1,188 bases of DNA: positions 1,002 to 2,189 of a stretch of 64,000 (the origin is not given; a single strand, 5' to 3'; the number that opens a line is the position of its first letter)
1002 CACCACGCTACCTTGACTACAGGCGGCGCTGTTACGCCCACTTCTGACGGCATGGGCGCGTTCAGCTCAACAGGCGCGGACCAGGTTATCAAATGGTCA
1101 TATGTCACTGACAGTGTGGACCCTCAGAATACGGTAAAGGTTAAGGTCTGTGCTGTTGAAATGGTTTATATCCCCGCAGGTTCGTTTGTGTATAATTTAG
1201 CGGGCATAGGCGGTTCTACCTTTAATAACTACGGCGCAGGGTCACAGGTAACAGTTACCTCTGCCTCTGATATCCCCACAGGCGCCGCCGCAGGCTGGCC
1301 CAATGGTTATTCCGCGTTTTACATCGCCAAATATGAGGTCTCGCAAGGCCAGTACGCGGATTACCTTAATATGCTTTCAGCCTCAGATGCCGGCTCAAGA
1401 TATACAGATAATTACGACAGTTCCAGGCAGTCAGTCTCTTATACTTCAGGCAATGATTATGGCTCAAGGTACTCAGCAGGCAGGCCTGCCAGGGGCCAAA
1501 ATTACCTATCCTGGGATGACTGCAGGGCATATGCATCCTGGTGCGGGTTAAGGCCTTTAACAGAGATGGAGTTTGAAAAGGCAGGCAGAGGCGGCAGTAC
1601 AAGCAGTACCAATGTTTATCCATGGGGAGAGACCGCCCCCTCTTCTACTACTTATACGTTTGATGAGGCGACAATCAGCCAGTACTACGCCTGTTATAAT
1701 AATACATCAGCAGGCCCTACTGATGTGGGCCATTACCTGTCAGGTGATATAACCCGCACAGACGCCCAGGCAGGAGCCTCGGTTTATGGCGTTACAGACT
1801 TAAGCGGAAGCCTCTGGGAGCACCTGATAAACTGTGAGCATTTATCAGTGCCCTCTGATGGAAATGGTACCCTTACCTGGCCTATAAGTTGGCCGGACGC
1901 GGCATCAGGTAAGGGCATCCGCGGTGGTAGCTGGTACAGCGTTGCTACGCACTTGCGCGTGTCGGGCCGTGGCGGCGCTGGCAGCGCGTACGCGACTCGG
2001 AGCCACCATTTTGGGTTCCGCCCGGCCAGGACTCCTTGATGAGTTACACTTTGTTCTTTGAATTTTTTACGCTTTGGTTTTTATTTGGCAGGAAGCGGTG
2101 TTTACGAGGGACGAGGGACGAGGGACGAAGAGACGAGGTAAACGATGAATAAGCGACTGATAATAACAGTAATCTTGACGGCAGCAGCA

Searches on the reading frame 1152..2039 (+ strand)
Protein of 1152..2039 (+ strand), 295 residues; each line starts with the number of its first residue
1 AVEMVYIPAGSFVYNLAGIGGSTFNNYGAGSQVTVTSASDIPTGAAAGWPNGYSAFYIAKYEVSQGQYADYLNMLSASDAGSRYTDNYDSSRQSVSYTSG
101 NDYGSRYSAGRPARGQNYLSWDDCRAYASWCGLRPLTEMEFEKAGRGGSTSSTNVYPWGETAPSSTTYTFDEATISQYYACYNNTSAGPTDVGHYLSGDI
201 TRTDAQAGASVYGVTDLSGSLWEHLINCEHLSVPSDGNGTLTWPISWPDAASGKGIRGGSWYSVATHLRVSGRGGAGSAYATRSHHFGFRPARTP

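Call 37: find_encoding_contigs(protein=window:1152-2039:+, flank=10000, max_places=10)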
Protein window:1152-2039:+ (295 aa): 1 contig read that carries it; 1 place shown.
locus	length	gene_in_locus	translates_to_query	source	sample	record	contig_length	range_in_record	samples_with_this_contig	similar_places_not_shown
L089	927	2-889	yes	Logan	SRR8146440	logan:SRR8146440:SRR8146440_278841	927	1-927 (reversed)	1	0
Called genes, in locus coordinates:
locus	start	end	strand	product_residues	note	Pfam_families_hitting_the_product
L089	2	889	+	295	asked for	?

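Call 39: list_cluster_members(proteins=[window:1152-2039:+, L086:2-889:+])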
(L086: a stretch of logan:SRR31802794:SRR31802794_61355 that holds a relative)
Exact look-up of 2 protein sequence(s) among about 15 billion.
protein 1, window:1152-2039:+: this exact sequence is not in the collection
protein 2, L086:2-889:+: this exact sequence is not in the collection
